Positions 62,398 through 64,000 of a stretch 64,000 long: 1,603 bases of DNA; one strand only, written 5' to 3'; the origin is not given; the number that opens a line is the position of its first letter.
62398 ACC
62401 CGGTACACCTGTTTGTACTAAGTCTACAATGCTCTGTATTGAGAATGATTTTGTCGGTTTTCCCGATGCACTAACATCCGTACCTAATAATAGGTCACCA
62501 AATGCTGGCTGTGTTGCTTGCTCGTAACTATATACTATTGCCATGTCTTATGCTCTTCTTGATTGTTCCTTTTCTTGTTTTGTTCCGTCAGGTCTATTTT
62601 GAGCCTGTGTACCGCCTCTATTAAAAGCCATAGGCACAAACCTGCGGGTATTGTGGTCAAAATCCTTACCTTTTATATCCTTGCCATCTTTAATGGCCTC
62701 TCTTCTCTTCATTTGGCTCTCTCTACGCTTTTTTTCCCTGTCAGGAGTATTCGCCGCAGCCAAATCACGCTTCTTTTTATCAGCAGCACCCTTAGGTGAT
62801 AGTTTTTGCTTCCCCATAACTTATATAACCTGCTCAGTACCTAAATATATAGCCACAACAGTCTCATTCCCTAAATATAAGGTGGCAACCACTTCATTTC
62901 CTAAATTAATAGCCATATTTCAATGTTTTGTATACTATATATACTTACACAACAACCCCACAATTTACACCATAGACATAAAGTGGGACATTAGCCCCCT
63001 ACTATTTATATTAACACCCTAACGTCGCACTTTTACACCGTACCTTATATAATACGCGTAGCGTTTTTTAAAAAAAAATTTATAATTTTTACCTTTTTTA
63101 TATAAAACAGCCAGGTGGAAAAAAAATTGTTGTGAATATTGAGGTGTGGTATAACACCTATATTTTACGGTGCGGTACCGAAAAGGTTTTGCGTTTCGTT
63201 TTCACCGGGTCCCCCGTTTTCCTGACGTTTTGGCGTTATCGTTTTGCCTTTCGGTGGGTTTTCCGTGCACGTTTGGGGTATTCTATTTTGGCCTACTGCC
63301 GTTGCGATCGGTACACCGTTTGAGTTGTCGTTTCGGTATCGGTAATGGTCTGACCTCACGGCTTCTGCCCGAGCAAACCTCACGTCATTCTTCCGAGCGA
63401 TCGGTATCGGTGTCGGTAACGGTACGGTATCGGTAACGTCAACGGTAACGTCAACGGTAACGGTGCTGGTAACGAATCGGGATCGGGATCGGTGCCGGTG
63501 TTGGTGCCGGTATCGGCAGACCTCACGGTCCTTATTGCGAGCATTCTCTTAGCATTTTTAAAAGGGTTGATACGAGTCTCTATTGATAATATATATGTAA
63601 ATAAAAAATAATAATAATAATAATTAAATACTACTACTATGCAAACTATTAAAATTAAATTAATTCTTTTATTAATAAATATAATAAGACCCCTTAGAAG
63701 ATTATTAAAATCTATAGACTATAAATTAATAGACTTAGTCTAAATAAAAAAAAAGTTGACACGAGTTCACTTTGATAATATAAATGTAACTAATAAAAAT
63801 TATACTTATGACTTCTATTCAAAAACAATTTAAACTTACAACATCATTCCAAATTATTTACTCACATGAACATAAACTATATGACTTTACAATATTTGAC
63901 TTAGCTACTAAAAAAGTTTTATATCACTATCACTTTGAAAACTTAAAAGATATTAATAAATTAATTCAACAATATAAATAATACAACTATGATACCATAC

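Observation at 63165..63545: GC-rich, CG-dense non-coding island in an AT-rich, tightly packed genome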

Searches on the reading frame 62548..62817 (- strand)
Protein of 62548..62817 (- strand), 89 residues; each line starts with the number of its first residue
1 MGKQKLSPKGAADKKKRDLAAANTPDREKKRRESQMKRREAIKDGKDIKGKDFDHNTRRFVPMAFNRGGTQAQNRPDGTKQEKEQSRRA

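Call 13: search_protein_families(library=phrogs, proteins=[window:62548-62817:-])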
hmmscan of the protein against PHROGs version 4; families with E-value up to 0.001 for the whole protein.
window:62548-62817:- (89 aa): 1 family
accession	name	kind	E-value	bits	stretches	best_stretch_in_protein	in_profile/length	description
phrog_6437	-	unknown function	0.00092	20.8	0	7-66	13-64/86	-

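Call 15: search_dna_similar(query=window:62548-62817:-, collection=phages, mode=protein, max_rows=20, max_evalue=0.01)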
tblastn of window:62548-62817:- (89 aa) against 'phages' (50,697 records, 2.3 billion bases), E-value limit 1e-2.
No match.

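Call 17: find_encoding_contigs(protein=window:62548-62817:-, flank=10000, max_places=10)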
Protein window:62548-62817:- (89 aa): 20 contigs read that carry it; 10 places shown.
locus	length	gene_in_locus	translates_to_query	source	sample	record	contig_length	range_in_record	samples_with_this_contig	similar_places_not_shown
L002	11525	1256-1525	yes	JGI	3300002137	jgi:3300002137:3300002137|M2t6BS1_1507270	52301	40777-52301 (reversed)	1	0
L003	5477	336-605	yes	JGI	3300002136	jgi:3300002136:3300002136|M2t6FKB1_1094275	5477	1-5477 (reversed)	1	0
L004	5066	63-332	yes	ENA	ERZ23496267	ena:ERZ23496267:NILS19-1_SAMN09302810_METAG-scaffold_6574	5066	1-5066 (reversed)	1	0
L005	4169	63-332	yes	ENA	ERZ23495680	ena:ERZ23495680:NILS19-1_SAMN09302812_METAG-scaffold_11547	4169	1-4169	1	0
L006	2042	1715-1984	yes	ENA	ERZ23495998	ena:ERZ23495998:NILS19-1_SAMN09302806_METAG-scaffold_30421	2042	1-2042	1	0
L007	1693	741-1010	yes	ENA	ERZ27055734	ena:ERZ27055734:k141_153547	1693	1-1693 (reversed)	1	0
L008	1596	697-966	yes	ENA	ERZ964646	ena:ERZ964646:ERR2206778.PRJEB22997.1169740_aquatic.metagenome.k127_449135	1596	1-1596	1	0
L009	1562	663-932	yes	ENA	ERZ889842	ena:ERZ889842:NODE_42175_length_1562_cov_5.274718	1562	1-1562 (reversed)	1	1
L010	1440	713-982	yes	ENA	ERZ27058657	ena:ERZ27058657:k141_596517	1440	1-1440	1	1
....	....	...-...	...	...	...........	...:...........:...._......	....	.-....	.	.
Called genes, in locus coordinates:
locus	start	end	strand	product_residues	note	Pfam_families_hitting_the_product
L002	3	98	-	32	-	?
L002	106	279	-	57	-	-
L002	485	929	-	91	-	-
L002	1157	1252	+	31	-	-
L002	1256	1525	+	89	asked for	-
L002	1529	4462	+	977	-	PF24243:Phage_tail_C (weak)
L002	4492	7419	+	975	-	-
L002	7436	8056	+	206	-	PF21722:Gly_rich_2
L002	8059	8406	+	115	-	PF16778:Phage_tail_APC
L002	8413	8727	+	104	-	-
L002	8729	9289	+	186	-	-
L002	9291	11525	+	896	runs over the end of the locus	PF07953:Toxin_R_bind_N (weak), PF13385:Laminin_G_3, PF02210:Laminin_G_2 (weak), PF24299:DUF7483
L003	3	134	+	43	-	?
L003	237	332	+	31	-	-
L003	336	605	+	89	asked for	-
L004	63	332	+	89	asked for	-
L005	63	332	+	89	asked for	-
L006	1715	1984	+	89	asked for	-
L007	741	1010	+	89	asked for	-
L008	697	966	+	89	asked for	-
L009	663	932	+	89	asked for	-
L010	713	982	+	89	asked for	-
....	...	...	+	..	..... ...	-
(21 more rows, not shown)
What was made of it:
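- One JGI gene caller placed a gene here (call 17).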

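Call 21: find_related_loci(query=window:62548-62817:-, collection=viral_contigs, flank=10000)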
Query window:62548-62817:- (89 aa) in viral_contigs; peptide patterns used: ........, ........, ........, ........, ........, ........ (x = any residue, [..] = any of these).
38 stretches matched a pattern; 27 encode a relative of the query (tblastn E <= 1e-3); 27 distinct loci.
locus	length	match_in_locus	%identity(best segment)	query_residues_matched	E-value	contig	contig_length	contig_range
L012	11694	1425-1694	63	1-88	2e-30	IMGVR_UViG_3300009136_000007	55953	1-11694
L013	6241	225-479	62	1-83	6e-28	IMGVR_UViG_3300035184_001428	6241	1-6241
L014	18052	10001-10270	58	1-88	2e-27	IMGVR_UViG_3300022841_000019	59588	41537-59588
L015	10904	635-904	58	1-88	4e-27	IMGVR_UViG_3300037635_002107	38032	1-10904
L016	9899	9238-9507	58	1-88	6e-27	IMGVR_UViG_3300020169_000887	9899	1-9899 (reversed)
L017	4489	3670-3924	60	1-83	1e-26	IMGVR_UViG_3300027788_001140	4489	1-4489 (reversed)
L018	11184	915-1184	59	1-88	1e-26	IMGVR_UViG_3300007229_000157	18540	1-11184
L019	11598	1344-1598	60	1-83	4e-26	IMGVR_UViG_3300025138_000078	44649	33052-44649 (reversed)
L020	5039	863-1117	60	1-83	6e-26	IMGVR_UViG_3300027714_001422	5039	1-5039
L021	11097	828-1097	58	1-88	1e-24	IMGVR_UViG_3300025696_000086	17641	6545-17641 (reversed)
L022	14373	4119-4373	66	1-83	2e-24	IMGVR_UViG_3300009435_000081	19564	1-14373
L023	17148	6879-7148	57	1-88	5e-24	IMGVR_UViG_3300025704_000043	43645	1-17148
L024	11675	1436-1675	61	1-82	2e-22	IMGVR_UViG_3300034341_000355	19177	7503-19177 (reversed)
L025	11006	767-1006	60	1-82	8e-22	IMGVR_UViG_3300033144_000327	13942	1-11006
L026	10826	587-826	60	1-82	8e-22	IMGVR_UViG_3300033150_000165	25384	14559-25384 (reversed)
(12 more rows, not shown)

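Call 41: search_protein_families(library=pfam, proteins=[window:62548-62817:-], max_evalue=0.1)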
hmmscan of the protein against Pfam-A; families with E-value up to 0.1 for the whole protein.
window:62548-62817:- (89 aa): 0 families

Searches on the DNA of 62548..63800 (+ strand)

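Call 3: search_dna_similar(query=window:62800-63800:+, collection=phages, mode=near, max_rows=30)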
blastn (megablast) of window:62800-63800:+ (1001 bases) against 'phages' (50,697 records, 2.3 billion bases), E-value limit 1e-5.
No match.

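Call 11: search_rna_families(source=window, start=62800, end=63800, threshold=evalue, max_evalue=10)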
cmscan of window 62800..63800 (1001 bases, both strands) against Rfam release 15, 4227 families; matches with E-value up to 10: 1.
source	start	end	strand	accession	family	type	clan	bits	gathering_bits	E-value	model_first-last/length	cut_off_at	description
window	63699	63724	+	RF01105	SBWMV2_UPD-PKl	Cis-reg;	-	20.4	39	4.4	1-27/27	no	Pseudoknot of upstream pseudoknot domain (UPD) of the 3'UTR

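Call 12: search_dna_similar(query=window:62548-63800:+, collection=phages, mode=distant, max_rows=30)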
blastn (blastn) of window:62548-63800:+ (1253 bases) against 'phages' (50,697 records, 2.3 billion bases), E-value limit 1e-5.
No match.
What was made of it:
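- Tried and rejected: Megablast and blastn of the region against 50,697 phage records gave no match (calls 3, 12).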

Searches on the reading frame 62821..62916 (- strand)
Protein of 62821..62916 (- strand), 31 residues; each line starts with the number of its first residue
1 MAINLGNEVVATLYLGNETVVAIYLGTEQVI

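Call 41: search_protein_families(library=pfam, proteins=[window:62821-62916:-], max_evalue=0.1)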
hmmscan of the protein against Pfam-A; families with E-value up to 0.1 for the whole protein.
window:62821-62916:- (31 aa): 1 family
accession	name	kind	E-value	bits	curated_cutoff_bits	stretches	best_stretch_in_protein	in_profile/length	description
PF12399.14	BCA_ABC_TP_C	-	0.098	12.7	25.5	0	17-28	14-25/27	Branched-chain amino acid ATP-binding cassette transporter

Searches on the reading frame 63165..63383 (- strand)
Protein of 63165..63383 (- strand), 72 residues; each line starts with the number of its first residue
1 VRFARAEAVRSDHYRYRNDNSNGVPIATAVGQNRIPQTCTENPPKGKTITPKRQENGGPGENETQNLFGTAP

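Call 41: search_protein_families(library=pfam, proteins=[window:63165-63383:-], max_evalue=0.1)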
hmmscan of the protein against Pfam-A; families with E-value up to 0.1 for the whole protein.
window:63165-63383:- (72 aa): 0 families

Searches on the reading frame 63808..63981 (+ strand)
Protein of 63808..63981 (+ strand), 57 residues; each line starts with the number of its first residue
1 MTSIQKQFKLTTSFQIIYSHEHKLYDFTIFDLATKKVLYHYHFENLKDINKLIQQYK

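Call 22: find_encoding_contigs(protein=window:63808-63981:+, flank=10000, max_places=10)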
Protein window:63808-63981:+ (57 aa): 22 contigs read that carry it; 10 places shown.
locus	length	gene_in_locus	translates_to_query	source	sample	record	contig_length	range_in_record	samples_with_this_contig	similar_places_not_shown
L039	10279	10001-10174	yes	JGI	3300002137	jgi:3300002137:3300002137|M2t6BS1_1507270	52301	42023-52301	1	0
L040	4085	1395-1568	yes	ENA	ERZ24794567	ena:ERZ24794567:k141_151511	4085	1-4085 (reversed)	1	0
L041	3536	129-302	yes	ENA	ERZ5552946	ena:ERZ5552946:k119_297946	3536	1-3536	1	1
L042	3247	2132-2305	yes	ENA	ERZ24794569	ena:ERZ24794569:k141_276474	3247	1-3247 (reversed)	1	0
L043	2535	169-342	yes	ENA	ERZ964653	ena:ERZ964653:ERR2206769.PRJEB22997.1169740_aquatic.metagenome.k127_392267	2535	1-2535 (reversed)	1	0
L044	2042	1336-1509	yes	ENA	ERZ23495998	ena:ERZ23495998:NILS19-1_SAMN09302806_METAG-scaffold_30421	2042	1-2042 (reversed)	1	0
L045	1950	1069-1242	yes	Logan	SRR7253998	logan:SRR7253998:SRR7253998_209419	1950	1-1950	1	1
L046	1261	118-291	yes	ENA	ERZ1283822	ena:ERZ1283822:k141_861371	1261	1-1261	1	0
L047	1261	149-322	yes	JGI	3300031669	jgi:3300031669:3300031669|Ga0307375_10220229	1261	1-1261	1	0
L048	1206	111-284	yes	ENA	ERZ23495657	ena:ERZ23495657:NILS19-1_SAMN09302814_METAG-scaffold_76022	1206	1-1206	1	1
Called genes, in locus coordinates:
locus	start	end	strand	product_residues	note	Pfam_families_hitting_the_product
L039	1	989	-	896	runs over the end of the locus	PF07953:Toxin_R_bind_N (weak), PF13385:Laminin_G_3, PF02210:Laminin_G_2 (weak), PF24299:DUF7483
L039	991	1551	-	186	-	-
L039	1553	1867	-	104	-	-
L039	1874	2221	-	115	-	PF16778:Phage_tail_APC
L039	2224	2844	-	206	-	PF21722:Gly_rich_2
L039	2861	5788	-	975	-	-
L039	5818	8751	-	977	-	PF24243:Phage_tail_C (weak)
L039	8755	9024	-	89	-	-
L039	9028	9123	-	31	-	-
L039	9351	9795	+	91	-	-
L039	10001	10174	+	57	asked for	-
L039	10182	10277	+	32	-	?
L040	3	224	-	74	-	?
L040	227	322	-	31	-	-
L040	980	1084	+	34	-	-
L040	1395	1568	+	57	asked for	-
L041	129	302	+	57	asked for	-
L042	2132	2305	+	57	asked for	-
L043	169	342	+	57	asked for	-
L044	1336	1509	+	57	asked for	-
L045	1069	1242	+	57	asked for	-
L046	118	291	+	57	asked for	-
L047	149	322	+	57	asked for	-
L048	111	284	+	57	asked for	-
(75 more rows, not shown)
